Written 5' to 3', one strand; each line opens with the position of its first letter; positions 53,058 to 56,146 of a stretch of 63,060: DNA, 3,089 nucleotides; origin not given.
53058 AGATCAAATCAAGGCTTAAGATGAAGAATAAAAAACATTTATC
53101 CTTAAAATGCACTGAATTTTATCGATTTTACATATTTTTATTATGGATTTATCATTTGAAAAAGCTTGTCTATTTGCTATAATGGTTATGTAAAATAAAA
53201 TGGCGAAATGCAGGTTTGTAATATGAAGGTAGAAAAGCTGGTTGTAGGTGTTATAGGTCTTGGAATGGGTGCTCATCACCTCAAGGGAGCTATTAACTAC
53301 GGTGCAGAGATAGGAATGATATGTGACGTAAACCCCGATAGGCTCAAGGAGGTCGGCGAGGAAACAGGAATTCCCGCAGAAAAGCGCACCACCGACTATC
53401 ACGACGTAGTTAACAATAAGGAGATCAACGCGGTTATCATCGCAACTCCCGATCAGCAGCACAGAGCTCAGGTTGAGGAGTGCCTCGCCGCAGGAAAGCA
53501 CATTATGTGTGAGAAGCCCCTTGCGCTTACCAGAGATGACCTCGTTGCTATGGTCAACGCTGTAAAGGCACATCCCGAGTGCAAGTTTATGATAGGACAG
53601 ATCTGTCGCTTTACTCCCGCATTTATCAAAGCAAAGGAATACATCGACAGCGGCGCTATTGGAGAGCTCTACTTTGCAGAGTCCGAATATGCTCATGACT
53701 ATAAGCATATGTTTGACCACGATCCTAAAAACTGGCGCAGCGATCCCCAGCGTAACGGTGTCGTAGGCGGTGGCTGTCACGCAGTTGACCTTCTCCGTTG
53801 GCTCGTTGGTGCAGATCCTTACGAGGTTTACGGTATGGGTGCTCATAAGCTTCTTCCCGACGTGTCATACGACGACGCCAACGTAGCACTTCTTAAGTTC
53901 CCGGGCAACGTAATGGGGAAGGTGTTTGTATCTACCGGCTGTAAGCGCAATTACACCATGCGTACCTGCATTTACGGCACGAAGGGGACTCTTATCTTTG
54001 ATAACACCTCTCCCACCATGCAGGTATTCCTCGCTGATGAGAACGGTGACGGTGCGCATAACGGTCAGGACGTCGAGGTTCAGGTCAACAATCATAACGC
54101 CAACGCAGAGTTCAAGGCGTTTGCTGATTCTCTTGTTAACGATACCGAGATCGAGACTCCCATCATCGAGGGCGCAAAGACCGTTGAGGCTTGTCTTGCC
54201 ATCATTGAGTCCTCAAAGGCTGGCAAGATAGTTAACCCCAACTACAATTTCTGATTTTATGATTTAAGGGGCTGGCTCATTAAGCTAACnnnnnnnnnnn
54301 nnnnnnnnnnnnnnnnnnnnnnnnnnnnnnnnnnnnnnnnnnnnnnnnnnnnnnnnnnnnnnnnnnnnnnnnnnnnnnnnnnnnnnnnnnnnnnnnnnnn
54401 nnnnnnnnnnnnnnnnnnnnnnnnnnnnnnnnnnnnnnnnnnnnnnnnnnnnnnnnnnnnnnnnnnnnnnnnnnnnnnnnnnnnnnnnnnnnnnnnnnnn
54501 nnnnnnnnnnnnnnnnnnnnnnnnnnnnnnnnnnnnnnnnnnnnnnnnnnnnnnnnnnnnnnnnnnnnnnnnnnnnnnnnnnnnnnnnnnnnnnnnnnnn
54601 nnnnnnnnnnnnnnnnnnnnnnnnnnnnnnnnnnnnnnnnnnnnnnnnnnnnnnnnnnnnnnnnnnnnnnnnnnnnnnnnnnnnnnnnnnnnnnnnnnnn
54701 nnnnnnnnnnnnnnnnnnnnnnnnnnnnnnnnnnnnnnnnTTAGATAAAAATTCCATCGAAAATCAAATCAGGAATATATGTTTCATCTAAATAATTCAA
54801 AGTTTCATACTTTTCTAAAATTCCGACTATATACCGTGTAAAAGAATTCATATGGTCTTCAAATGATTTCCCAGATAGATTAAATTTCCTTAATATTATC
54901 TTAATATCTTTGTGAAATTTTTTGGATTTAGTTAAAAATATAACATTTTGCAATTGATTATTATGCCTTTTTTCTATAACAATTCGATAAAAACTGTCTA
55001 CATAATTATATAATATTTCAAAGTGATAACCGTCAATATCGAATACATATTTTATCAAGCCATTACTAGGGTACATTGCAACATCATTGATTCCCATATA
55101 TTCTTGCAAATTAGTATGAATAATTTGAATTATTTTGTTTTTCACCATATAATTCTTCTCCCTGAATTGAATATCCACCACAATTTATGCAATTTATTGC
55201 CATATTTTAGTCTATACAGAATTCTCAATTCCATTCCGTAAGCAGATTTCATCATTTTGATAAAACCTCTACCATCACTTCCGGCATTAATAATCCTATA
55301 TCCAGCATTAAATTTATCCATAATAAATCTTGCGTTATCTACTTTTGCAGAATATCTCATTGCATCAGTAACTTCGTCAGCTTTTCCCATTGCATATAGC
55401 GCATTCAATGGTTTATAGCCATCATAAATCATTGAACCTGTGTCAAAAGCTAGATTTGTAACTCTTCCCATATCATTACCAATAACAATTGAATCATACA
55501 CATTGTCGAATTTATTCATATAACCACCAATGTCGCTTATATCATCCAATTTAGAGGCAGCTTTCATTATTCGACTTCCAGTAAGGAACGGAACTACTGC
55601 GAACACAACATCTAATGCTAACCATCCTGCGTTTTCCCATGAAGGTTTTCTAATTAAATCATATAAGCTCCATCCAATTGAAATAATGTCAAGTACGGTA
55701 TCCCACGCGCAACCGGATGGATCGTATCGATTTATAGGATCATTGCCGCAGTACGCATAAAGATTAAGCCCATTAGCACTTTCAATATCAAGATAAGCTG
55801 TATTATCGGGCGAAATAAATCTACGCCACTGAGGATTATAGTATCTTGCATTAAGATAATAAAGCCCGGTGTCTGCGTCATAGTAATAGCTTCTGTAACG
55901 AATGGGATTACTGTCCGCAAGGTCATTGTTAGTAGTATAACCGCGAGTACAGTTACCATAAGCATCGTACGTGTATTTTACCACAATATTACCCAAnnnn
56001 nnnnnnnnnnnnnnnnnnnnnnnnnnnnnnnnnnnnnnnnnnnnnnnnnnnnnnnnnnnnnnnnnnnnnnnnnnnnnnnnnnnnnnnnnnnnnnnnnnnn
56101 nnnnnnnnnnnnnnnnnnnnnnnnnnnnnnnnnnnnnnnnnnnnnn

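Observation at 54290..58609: AT-rich island with two displaced RHS/YD toxin cassettes and immunity genes, but no full-length rhs gene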

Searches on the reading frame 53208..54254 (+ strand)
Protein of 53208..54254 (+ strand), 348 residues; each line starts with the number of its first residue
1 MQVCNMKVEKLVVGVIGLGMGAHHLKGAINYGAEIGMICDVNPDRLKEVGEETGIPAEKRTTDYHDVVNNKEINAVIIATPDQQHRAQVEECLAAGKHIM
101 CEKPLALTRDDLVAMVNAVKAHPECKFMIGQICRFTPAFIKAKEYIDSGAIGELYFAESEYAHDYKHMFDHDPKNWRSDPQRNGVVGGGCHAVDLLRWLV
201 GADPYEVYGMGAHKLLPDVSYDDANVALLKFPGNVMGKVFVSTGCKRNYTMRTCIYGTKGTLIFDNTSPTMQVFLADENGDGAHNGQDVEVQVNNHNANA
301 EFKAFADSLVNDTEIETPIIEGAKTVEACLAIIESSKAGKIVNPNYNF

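Call 4: search_protein_families(library=pfam, proteins=[window:53208-54254:+], max_evalue=0.1)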
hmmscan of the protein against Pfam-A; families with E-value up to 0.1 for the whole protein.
window:53208-54254:+ (348 aa): 6 families
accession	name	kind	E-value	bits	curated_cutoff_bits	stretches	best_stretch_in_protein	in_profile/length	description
PF22725.1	GFO_IDH_MocA_C3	-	1.6e-25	90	27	1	139-262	1-123/124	GFO/IDH/MocA C-terminal domain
PF01408.29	GFO_IDH_MocA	-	6.5e-22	78.9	24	1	13-124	3-114/120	Oxidoreductase family, NAD-binding Rossmann fold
PF02894.22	GFO_IDH_MocA_C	-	1.6e-16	61.2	22.9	1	143-342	1-216/218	Oxidoreductase family, C-terminal alpha/beta domain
PF03447.22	NAD_binding_3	-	8.4e-06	26.9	24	1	13-118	2-104/116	Homoserine dehydrogenase, NAD binding domain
PF02629.25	CoA_binding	-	0.00012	23.1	22.3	1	11-96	7-87/97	CoA binding domain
PF03807.23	F420_oxidored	-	0.00061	20.8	21.6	1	13-92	2-79/94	NADP oxidoreductase coenzyme F420-dependent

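Call 15: find_encoding_contigs(protein=window:53208-54254:+, flank=10000, max_places=8)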
Protein window:53208-54254:+ (348 aa): no gene with exactly this product is on record in the collection.

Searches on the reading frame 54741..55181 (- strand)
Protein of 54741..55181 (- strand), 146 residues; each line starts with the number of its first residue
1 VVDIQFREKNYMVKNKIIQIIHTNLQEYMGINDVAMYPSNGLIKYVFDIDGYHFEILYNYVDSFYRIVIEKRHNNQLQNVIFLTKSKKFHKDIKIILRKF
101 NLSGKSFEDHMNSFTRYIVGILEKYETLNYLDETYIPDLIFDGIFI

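Call 4: search_protein_families(library=pfam, proteins=[window:54741-55181:-], max_evalue=0.1)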
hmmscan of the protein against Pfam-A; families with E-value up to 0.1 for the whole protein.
window:54741-55181:- (146 aa): 0 families

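Call 5: search_protein_families(library=ncbifam, proteins=[window:54741-55181:-], max_evalue=0.1)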
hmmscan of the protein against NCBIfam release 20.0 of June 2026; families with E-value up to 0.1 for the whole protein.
window:54741-55181:- (146 aa): 0 families

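Call 22: search_protein_families(library=pfam, proteins=[window:54744-55148:-], max_evalue=10)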
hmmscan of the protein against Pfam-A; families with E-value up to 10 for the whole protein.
seq(135 aa): 1 family
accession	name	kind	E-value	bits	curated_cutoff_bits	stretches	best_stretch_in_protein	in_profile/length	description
PF14528.11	LAGLIDADG_3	-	0.12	13.1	22.5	1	63-119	23-77/82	LAGLIDADG-like domain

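Call 39: find_homologous_proteins(query=window:54744-55148:-)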
Query window:54744-55148:- (135 aa): 38 proteins with E <= 0.001 among 47 candidates.
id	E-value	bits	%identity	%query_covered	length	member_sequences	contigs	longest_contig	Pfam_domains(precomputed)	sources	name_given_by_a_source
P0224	3.0e-81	288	99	100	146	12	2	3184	-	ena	-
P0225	9.1e-69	247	89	100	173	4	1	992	-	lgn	-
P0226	8.4e-66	238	87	100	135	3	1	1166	-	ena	-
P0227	9.4e-66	238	84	100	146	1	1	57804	-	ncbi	-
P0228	3.1e-61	223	79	100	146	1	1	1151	-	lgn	-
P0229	1.2e-57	212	75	100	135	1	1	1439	-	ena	-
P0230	3.1e-57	210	74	100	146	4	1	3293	-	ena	-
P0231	1.0e-56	208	73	100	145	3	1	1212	-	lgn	-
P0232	2.3e-56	207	74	100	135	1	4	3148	-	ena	-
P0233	3.8e-56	207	73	100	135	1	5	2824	-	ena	-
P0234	7.4e-51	190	70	100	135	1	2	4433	-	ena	-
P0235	7.2e-49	183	64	100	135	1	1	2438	-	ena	-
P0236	3.2e-47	178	61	100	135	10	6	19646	-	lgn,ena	-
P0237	4.9e-47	177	63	100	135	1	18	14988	-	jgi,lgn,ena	-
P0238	6.5e-47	177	63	100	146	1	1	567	-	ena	-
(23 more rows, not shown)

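Call 79: find_encoding_contigs(protein=P0224, flank=5000, max_places=3)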
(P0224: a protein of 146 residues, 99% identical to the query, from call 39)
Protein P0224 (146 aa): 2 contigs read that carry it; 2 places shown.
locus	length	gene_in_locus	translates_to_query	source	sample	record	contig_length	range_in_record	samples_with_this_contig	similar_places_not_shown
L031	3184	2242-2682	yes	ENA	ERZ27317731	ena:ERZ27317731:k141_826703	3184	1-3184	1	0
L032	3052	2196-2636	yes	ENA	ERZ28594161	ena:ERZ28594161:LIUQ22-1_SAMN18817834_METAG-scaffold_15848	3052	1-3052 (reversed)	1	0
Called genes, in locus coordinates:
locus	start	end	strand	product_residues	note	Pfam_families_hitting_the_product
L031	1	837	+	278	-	?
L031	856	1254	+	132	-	-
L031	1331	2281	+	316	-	-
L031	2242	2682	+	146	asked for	-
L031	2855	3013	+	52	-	-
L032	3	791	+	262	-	?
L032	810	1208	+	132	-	-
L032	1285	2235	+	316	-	-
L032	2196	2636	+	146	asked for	-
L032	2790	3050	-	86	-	?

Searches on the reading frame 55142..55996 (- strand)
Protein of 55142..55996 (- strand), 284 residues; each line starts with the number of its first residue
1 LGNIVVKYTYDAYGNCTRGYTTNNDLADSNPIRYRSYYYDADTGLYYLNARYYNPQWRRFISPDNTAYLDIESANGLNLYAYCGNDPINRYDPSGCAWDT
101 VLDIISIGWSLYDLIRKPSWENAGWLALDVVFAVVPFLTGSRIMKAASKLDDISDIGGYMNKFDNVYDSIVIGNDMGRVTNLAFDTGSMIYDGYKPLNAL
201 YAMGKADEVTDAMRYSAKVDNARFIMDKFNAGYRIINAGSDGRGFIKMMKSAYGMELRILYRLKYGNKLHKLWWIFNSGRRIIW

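Call 4: search_protein_families(library=pfam, proteins=[window:55142-55996:-], max_evalue=0.1)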
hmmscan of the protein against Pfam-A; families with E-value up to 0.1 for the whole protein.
window:55142-55996:- (284 aa): 0 families

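Call 5: search_protein_families(library=ncbifam, proteins=[window:55142-55996:-], max_evalue=0.1)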
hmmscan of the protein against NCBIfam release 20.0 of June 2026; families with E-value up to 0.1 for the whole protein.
window:55142-55996:- (284 aa): 2 families
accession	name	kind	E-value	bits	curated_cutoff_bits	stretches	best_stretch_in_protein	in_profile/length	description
TIGR03696.1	Rhs_assc_core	domain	1.3e-21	76.9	32.5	1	10-95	1-75/76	RHS repeat-associated core domain-containing protein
NF041261.1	RHS_core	equivalog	9.3e-05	20.4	2000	1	2-95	1176-1260/1261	RHS element core protein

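Call 24: find_homologous_proteins(query=window:55142-55996:-)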
Query window:55142-55996:- (284 aa): 2768 proteins with E <= 0.001 among 3063 candidates; the best 120 are listed.
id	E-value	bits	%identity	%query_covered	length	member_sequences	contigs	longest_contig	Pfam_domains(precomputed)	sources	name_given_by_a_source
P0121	1.8e-156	539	84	100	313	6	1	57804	PF25023.2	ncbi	-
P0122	8.0e-155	533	82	100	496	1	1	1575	-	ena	-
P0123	1.0e-149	517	80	100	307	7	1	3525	PF25023.2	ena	-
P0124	4.0e-144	498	74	100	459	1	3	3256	-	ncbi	-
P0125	1.3e-141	490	77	100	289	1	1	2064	PF25023.2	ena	-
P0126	4.6e-141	488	77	100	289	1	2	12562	PF25023.2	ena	-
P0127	5.1e-141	488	77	100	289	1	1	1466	PF25023.2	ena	-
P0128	1.0e-131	457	71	99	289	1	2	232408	-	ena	-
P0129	5.0e-129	449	66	100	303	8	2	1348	PF25023.2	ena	-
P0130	2.8e-128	446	92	73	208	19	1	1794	-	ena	-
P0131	5.3e-127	442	71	100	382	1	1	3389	PF25023.2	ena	-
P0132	9.4e-126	438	70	93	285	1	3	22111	-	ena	-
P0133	1.0e-120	421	65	100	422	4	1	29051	-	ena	-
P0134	3.7e-117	410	67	93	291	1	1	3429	-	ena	-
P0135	3.5e-114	400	62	99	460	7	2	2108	-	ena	-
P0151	4.2e-70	255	47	100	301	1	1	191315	PF25023.2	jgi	-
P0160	3.5e-64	236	45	99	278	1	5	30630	-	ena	-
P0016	1.3e-60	224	59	65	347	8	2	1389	PF15650.14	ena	-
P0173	2.1e-54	204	59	59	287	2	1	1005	PF25023.2,PF15650.14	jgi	jgi:RHS repeat-associated protein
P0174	3.2e-53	200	44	90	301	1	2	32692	PF25023.2,PF15650.14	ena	-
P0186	3.6e-47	180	47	65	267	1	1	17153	PF15650.14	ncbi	-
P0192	6.3e-46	176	47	68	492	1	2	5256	PF15650.14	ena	-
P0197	4.6e-45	173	55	55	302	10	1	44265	PF25023.2,PF15650.14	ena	-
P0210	2.6e-42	164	47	65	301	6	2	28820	PF25023.2,PF15650.14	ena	-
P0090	4.4e-41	160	45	62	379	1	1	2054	PF05593.20,PF25023.2,PF15650.14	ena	-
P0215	7.5e-41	159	42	75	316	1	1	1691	PF25023.2,PF15650.14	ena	-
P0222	1.9e-40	158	47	67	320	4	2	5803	PF25023.2,PF15650.14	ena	-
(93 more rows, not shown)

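Call 25: search_protein_families(library=pfam, proteins=[P0174, P0210, P0173, P0121, P0128, P0151, P0160], max_evalue=0.01)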
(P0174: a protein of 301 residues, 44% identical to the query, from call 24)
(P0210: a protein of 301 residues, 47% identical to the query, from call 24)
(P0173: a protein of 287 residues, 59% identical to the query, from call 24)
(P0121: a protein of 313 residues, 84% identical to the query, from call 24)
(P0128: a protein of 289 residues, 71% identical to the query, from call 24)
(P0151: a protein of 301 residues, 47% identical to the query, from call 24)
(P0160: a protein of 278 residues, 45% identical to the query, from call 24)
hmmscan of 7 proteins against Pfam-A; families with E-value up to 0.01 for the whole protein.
P0174 (301 aa): 1 family
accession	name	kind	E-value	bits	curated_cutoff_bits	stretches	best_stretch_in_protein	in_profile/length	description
PF15650.12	Tox-REase-9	-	1e-10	42.2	27.3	1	227-299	4-86/88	Restriction endonuclease fold toxin 9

P0210 (301 aa): 2 families
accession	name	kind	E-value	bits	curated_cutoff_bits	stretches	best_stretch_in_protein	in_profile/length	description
PF15650.12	Tox-REase-9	-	3.6e-07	30.8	27.3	1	251-294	34-77/88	Restriction endonuclease fold toxin 9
PF05593.20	RHS_repeat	-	0.0065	17.3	22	1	21-47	4-29/38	RHS Repeat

P0173 (287 aa): 2 families
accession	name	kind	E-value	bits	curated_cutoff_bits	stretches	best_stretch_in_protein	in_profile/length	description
PF15650.12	Tox-REase-9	-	3.6e-11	43.6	27.3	1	224-284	25-85/88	Restriction endonuclease fold toxin 9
PF05593.20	RHS_repeat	-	0.00055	20.7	22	1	2-27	5-29/38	RHS Repeat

P0121 (313 aa): 0 families

P0128 (289 aa): 0 families

P0151 (301 aa): 2 families
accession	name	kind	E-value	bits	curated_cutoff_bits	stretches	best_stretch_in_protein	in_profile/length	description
PF05593.20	RHS_repeat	-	0.0052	17.6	22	0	13-42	2-30/38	RHS Repeat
PF03527.20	RHS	-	0.0052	17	27.9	0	8-43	2-37/38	RHS protein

P0160 (278 aa): 0 families

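Call 40: find_encoding_contigs(protein=P0121, flank=10000, max_places=2)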
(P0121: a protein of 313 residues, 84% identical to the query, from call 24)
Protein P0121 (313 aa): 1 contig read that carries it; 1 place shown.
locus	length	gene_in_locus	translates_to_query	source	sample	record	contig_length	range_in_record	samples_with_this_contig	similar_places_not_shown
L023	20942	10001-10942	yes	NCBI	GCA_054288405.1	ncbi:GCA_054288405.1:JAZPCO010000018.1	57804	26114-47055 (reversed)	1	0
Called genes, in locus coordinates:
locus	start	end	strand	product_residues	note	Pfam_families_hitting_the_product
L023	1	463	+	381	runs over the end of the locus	PF00144:Beta-lactamase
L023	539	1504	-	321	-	PF02517:Rce1-like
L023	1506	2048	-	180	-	PF01965:DJ-1_PfpI, PF07685:GATase_3 (weak)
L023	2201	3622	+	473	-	PF03023:MurJ, PF01554:MatE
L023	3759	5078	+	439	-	PF00162:PGK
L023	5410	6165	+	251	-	PF00121:TIM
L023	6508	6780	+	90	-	-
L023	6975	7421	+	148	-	PF02082:Rrf2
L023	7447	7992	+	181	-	PF21349:RUBY_RBDX, PF02915:Rubrerythrin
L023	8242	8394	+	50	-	PF00301:Rubredoxin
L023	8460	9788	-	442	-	PF01229:Glyco_hydro_39, PF25839:Apionate_lact_C (faint)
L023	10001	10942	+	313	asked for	PF25023:TEN_YD-shell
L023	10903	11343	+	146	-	-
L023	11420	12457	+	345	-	PF25023:TEN_YD-shell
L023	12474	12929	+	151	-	-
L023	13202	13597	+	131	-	-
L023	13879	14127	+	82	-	PF01381:HTH_3 (faint), PF13443:HTH_26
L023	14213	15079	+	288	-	-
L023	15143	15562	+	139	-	PF02033:RBFA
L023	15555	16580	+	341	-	PF01368:DHH, PF02272:DHHA1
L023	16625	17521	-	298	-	PF13306:LRR_5, PF13855:LRR_8 (faint), PF13306:LRR_5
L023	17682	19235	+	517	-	PF13541:ChlI, PF00493:MCM (faint), PF01078:Mg_chelatase, PF00158:Sigma54_activat (faint), PF07728:AAA_5, PF13335:Mg_chelatase_C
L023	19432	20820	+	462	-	PF00285:Citrate_synt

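Call 41: find_encoding_contigs(protein=P0128, flank=10000, max_places=2)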
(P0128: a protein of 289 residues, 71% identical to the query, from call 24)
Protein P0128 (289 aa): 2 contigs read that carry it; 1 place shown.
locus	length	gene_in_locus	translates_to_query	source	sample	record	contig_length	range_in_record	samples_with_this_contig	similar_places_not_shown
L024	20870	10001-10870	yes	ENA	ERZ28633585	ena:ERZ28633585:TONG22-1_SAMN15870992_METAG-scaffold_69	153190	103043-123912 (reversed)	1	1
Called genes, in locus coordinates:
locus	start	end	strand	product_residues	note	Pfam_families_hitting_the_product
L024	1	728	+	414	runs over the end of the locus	PF01595:CNNM, PF00571:CBS (weak), PF03471:CorC_HlyC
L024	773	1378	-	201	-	PF00239:Resolvase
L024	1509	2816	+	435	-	PF00999:Na_H_Exchanger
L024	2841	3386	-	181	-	PF09515:Thia_YuaJ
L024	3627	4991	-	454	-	PF02368:Big_2 (weak), PF05257:CHAP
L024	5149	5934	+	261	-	PF00565:SNase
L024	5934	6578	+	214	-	PF00702:Hydrolase, PF12710:HAD, PF13419:HAD_2, PF13242:Hydrolase_like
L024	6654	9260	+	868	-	PF00690:Cation_ATPase_N, PF00122:E1-E2_ATPase, PF00702:Hydrolase, PF13246:Cation_ATPase, PF00689:Cation_ATPase_C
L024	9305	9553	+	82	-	-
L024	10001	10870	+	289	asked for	-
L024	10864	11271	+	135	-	-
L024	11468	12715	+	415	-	PF00383:dCMP_cyt_deam_1, PF13749:HATPase_c_4 (weak)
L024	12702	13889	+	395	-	-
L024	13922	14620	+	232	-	PF00072:Response_reg, PF04397:LytTR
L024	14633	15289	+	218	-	PF14689:SPOB_a, PF14501:HATPase_c_5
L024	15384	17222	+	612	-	PF00005:ABC_tran, PF02463:SMC_N (weak)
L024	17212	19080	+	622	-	PF02463:SMC_N (faint), PF00005:ABC_tran, PF13304:AAA_21 (faint)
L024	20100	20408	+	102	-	-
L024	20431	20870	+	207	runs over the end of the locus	-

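Call 72: search_protein_families(library=pfam, proteins=[L023:12474-12926:+], max_evalue=0.1)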
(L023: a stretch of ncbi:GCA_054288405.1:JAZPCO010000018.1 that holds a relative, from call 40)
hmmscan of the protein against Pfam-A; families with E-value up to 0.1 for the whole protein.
L023:12474-12926:+ (151 aa): 0 families
